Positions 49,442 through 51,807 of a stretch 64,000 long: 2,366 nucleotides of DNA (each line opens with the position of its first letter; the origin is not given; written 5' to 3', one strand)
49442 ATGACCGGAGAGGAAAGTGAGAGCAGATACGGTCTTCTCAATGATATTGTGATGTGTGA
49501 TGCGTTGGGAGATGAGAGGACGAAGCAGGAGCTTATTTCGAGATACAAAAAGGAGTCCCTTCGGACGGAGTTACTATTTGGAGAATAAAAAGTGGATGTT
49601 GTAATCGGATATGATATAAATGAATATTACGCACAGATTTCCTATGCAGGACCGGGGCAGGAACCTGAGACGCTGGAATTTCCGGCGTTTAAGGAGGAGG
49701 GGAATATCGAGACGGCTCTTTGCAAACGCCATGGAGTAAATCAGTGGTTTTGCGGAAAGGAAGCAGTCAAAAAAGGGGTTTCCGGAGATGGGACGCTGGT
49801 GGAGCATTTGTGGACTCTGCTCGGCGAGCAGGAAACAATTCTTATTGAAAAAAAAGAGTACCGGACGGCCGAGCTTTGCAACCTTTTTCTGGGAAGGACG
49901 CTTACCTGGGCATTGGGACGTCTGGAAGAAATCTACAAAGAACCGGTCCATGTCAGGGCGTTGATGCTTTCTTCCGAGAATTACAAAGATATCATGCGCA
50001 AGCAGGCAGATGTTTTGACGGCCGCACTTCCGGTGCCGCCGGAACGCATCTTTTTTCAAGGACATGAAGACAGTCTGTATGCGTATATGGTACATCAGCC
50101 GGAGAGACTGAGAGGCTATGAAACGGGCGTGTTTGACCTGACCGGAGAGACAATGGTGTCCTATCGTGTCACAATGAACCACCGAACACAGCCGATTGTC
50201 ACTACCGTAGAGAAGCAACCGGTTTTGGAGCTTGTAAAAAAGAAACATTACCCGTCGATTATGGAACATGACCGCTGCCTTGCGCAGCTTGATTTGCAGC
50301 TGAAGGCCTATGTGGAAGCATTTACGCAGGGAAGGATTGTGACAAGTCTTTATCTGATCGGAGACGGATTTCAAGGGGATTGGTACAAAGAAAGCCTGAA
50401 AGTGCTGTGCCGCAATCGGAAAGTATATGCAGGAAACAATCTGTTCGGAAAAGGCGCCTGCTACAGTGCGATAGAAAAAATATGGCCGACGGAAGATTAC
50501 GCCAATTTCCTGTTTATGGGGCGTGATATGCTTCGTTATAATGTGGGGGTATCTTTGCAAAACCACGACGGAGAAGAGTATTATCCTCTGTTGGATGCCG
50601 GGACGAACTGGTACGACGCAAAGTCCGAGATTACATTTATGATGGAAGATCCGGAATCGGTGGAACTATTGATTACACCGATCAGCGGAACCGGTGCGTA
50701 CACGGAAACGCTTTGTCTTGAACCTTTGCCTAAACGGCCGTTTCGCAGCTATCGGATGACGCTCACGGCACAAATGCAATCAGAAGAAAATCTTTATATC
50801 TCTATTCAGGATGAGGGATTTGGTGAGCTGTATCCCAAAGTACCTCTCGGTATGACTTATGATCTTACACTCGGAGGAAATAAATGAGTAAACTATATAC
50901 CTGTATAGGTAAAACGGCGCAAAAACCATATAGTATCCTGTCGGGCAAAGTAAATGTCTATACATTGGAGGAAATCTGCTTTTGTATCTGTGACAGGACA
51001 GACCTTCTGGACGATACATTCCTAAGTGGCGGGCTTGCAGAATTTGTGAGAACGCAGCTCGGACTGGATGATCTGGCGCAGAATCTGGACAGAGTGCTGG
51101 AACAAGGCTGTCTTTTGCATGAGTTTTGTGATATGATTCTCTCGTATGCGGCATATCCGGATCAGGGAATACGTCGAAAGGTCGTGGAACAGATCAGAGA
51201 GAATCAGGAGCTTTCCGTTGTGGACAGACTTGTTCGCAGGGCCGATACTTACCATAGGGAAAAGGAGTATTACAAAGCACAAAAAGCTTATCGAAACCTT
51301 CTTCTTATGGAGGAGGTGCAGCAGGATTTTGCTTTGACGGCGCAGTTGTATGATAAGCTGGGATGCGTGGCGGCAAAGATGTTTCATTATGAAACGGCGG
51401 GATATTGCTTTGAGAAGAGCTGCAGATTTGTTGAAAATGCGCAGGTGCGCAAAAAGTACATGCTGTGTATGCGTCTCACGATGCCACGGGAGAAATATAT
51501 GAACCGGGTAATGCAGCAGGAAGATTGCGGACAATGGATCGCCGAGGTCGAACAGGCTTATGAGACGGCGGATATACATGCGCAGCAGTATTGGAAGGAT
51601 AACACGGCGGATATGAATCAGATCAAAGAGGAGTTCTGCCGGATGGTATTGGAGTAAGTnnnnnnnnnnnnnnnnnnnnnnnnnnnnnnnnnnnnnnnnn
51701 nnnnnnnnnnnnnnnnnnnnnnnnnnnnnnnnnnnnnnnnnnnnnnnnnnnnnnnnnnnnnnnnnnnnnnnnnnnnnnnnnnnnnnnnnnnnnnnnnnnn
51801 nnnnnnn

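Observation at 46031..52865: Translationally coupled four-gene operon of unknown function built around a degenerate HSP70-like protein: candidate undescribed system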

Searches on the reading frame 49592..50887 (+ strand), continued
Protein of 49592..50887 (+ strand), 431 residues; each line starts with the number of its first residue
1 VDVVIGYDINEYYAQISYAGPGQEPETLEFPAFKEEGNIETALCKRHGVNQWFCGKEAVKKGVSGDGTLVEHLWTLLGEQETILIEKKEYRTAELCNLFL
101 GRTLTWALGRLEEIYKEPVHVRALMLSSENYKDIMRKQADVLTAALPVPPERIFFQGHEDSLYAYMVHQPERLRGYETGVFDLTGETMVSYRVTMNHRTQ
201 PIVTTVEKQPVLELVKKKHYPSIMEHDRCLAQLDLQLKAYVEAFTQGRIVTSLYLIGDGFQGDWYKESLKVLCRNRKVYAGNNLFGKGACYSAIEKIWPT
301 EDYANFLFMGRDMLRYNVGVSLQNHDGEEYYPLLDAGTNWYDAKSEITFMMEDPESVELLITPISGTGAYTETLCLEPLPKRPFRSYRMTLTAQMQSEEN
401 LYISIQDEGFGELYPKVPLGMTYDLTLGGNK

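Call 54: search_protein_families(library=pfam, proteins=[L081:1003-1683:+, L081:1711-3051:+, L081:3054-4124:+, L081:4149-5279:+, L081:12287-13501:+, L081:13607-14920:+, L081:14936-16012:+, L081:16005-17102:+, L081:17114-18241:+, L081:18355-19356:+], max_evalue=0.00001)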
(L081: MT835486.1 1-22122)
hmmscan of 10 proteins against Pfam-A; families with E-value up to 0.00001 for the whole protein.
L081:1003-1683:+ (226 aa): 1 family
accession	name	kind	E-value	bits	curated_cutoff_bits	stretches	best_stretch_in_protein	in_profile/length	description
PF01522.26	Polysacc_deac_1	-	6.3e-37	126.7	23.1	1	42-150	5-112/124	Polysaccharide deacetylase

L081:1711-3051:+ (446 aa): 8 families
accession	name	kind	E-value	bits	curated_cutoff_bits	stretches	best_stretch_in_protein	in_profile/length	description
PF12002.13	MgsA_C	-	2.9e-70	235.9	27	1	271-436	1-166/167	MgsA AAA+ ATPase C terminal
PF16193.11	AAA_assoc_2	-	7.8e-30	103.4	34.3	1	190-270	2-81/81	AAA C-terminal domain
PF05496.18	RuvB_N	-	2e-19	70.4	27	1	22-143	1-119/159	Holliday junction DNA helicase RuvB P-loop domain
PF00004.35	AAA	-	2.6e-17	63.9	21.2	1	55-160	1-123/131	ATPase family associated with various cellular activities (AAA)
PF07724.20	AAA_2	-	2.6e-07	31.3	27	1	51-138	2-104/166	AAA domain (Cdc48 subfamily)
PF07728.20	AAA_5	-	3.8e-07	30.6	22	1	55-168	2-124/139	AAA domain (dynein-related subfamily)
PF13173.12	AAA_14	-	4.1e-07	30.5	27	1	55-172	5-127/129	AAA domain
PF01078.27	Mg_chelatase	-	4.9e-06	26.5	20.3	0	52-74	22-44/207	Magnesium chelatase, subunit ChlI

L081:3054-4124:+ (356 aa): 1 family
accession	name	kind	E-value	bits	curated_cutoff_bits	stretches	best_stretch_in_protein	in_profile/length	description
PF09992.14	NAGPA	-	1.3e-38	133.3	25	1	180-355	2-168/169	Phosphodiester glycosidase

L081:4149-5279:+ (376 aa): 0 families

L081:12287-13501:+ (404 aa): 3 families
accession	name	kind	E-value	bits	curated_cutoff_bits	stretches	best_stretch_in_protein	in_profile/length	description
PF00133.28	tRNA-synt_1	-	2.3e-86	290.6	22.7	1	17-404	2-234/414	tRNA synthetases class I (I, L, M and V)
PF09334.17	tRNA-synt_1g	-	1.1e-13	51.2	20.1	1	44-191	7-136/391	tRNA synthetases class I (M)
PF13603.12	tRNA-synt_1_2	-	1.7e-12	47.7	25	1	243-303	86-146/185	Leucyl-tRNA synthetase, editing domain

L081:13607-14920:+ (437 aa): 4 families
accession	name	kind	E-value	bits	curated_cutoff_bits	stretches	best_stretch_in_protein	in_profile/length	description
PF00133.28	tRNA-synt_1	-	1.2e-47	163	22.7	1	2-121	293-412/414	tRNA synthetases class I (I, L, M and V)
PF08264.19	Anticodon_1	-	5.5e-45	153.3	25.1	1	165-311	1-147/148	Anticodon-binding domain of tRNA ligase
PF10458.14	Val_tRNA-synt_C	-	1.7e-15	57.4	25.9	1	371-436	1-66/66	Valyl tRNA synthetase tRNA binding arm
PF09334.17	tRNA-synt_1g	-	1.4e-09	37.7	20.1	1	42-132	288-376/391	tRNA synthetases class I (M)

L081:14936-16012:+ (358 aa): 2 families
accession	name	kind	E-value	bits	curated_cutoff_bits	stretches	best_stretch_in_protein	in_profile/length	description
PF00535.33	Glycos_transf_2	-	5.4e-13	49.7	23.3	1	4-132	1-127/168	Glycosyl transferase family 2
PF04138.20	GtrA_DPMS_TM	-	6.6e-13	49.3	26.1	1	226-349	1-117/117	GtrA/DPMS, transmembrane domain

L081:16005-17102:+ (365 aa): 1 family
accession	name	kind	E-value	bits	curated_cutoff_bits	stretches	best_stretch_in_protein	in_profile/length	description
PF09992.14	NAGPA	-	1.8e-31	110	25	1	170-364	2-168/169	Phosphodiester glycosidase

L081:17114-18241:+ (375 aa): 0 families

L081:18355-19356:+ (333 aa): 5 families
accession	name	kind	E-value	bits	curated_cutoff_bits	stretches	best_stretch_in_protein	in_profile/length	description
PF07726.17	AAA_3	-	6.2e-55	185.1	27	1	52-182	1-131/131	ATPase family associated with various cellular activities (AAA)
PF17863.7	AAA_lid_2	-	1.3e-21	76.6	22.7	1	246-317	3-74/74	AAA lid domain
PF07728.20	AAA_5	-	1.4e-11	45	22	1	59-180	8-139/139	AAA domain (dynein-related subfamily)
PF00493.29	MCM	-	2.8e-07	30.3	23.3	1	45-166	52-176/224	MCM P-loop domain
PF00004.35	AAA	-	4.7e-06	27.5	21.2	1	58-179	6-125/131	ATPase family associated with various cellular activities (AAA)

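Call 57: search_protein_families(library=pfam, proteins=[P0048, P0370, P0411, P0426, P0487], max_evalue=0.01)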
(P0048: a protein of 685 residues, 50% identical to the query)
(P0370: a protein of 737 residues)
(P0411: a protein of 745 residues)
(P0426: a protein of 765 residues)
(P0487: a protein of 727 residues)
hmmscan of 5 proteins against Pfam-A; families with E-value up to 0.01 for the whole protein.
P0048 (685 aa): 1 family
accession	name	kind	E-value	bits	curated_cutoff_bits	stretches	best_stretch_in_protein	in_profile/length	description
PF18980.5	DUF5716_C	-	2e-73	247.4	34.7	1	138-414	19-291/296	Family of unknown function (DUF5716) C-terminal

P0370 (737 aa): 1 family
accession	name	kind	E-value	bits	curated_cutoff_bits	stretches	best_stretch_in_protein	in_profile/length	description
PF18980.5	DUF5716_C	-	1e-87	294.3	34.7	1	129-441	2-294/296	Family of unknown function (DUF5716) C-terminal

P0411 (745 aa): 1 family
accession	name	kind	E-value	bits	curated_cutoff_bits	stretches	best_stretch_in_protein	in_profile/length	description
PF18980.5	DUF5716_C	-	1.3e-88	297.3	34.7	1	132-441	2-294/296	Family of unknown function (DUF5716) C-terminal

P0426 (765 aa): 1 family
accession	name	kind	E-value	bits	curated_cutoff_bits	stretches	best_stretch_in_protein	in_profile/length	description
PF18980.5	DUF5716_C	-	2e-80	270.4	34.7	2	228-474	66-296/296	Family of unknown function (DUF5716) C-terminal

P0487 (727 aa): 2 families
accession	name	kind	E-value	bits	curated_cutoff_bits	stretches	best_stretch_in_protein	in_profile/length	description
PF18980.5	DUF5716_C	-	5.2e-72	242.7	34.7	1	140-436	2-294/296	Family of unknown function (DUF5716) C-terminal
PF07719.23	TPR_2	-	0.0015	19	27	1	603-633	1-31/34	Tetratricopeptide repeat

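Call 59: list_cluster_members(proteins=[P0370, P0398, P0411, P0426, P0486, P0487, P0504, P0497, P0475, P0450])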
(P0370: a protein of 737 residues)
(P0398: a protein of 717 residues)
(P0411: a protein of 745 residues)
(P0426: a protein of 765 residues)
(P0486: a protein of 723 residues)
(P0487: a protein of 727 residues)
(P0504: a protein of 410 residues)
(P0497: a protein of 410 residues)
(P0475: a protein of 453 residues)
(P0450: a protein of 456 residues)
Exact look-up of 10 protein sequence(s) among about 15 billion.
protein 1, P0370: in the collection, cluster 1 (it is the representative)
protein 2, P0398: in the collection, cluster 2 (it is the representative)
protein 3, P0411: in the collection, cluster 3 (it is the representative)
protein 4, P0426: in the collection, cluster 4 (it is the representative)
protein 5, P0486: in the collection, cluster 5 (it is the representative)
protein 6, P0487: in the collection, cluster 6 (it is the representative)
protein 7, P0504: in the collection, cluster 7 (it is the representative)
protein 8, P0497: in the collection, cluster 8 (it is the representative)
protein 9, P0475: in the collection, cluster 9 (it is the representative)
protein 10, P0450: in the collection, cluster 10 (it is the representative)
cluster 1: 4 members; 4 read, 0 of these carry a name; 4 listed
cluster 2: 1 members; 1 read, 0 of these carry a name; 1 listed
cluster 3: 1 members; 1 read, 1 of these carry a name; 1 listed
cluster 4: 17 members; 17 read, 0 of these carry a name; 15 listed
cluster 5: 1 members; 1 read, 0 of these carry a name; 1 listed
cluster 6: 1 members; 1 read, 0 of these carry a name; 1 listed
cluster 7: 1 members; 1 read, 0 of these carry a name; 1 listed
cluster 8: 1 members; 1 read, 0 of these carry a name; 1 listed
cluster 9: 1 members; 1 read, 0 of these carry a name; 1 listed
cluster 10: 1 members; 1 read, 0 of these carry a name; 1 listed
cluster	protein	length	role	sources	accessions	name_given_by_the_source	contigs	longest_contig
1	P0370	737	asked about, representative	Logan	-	-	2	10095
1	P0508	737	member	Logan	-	-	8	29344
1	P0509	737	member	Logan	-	-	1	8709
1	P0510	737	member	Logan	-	-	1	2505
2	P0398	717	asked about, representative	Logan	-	-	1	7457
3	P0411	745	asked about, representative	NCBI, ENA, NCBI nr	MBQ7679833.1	MAG: hypothetical protein IJT34_08285 [Butyrivibrio sp.] | hypothetical protein [Butyrivibrio sp.]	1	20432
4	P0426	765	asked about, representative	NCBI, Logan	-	-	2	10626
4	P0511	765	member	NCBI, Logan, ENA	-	-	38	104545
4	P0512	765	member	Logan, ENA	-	-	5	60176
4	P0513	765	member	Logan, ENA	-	-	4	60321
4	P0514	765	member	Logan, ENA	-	-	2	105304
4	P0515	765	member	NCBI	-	-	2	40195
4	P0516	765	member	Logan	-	-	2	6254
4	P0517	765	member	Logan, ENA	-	-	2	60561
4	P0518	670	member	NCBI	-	-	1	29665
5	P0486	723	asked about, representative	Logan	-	-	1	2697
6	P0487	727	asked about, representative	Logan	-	-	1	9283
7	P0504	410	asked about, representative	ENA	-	-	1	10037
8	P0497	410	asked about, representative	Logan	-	-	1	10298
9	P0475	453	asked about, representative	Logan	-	-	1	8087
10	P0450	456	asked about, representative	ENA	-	-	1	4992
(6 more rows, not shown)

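Call 71: find_related_loci(query=A1, collection=viral_contigs, flank=8000)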
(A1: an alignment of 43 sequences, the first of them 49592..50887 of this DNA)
Query A1 (431 aa) in viral_contigs; peptide patterns used: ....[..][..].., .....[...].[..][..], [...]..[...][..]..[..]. (x = any residue, [..] = any of these).
17 stretches matched a pattern; 1 encode a relative of the query (tblastn E <= 1e-3); 1 distinct loci.
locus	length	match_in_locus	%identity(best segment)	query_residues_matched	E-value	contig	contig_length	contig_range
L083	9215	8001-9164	33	3-411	2e-69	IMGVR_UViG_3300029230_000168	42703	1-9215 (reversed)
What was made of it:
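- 1 edge-of-contig hit among 2.9 million viral contigs (call 71).
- Tried and rejected: Only 1 of 2.9 million IMG/VR contigs matched, at a contig edge (call 71).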

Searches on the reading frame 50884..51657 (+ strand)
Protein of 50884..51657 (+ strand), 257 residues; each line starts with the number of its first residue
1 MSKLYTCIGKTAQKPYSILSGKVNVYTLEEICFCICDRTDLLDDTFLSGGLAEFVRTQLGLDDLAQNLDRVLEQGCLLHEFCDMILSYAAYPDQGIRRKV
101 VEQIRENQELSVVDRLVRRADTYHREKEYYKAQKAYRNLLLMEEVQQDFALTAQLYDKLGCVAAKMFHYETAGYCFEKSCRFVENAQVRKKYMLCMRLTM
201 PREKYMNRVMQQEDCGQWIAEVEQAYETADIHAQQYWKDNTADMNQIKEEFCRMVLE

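Call 4: search_protein_families(library=pfam, proteins=[window:50884-51657:+], max_evalue=0.01)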
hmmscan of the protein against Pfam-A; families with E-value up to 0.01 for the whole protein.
window:50884-51657:+ (257 aa): 3 families
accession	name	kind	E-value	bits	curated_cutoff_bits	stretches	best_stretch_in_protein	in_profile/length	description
PF07719.23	TPR_2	-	0.00052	20.4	27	0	116-140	4-28/34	Tetratricopeptide repeat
PF13424.12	TPR_12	-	0.0048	17.5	30.1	1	117-182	7-74/77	Tetratricopeptide repeat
PF13181.12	TPR_8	-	0.0077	16.8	25.7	0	116-141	4-29/34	Tetratricopeptide repeat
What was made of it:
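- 50884..51657 (+): Gene C: conserved N-domain (aa 1-100; G9, P15, E29, E30 invariant), 2-3 TPRs (aa about 110-200) and a variable helical tail. Pfam TPR hits fall below the gathering score (call 4).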

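Call 5: search_protein_families(library=ncbifam, proteins=[window:50884-51657:+], max_evalue=0.01)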
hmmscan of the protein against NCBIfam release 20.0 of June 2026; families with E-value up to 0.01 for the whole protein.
window:50884-51657:+ (257 aa): 0 families

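Call 7: search_protein_families(library=padloc, proteins=[window:50884-51657:+], max_evalue=0.1)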
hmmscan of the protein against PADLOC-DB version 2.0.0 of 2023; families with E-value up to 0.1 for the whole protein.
window:50884-51657:+ (257 aa): 0 families

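Call 33: search_solved_structures(query=A4, max_evalue=10)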
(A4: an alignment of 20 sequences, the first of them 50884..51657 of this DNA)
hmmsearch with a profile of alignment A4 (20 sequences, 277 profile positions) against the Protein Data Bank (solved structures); distinct sequences matched with E-value up to 10: 104 (the best 60 are shown).
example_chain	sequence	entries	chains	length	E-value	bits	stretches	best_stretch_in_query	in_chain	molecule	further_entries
9qhb_A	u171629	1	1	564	2e-14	56.8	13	121-192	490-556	Engineered tetratricopeptide repeat protein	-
8bu0_A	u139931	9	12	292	2.5e-10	43.4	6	121-190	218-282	Consensus tetratricopeptide repeat protein | Crystal structure of an 8-repeat consensus TPR superhelix with Zinc. | Monomer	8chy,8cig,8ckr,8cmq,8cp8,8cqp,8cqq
9qhc_A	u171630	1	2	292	4.4e-09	39.3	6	121-186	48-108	Engineered tetratricopeptide repeat protein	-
7obi_A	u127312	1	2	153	1.6e-08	37.4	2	122-190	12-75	CTPR-rv4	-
8ump_A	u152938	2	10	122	5.4e-08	35.7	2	110-186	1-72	T33-ml35-redesigned-TPR-domain-fold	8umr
5hrz_A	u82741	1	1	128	1.4e-06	31.1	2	123-192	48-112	TPR domain protein 1na0C3_3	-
8bd7_A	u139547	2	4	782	3.8e-06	29.7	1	122-202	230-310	IFT88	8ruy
6vl6_A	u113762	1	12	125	4.3e-06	29.5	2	123-192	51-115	T33_dn2A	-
1na0_A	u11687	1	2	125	5.1e-06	29.3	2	121-192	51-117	designed protein CTPR3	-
8ch0_A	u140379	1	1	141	1e-05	28.3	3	120-186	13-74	Consensus tetratricopeptide repeat protein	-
6vfh_A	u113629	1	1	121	1.2e-05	28.1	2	123-186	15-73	T33_dn10A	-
2fo7_A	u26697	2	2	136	1.2e-05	28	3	121-186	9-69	SYNTHETIC CONSENSUS TPR PROTEIN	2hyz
6vfj_B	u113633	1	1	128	1.2e-05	28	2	122-198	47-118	I53_dn5B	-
6v8e_A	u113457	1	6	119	1.3e-05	27.9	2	124-187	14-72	Designed protein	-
2wqh_A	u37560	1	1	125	1.5e-05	27.7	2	121-192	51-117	CTPR3Y3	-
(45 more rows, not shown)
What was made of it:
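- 50884..51657 (+): Profile against PDB consensus TPR proteins E 2e-14 (call 33).
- On TPR proteins (C): The family profile hits consensus and engineered TPR proteins at E 2e-14 to 1e-5 over positions about 110-200 (call 33).
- C. TPR profile match at E 2e-14 (call 33).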
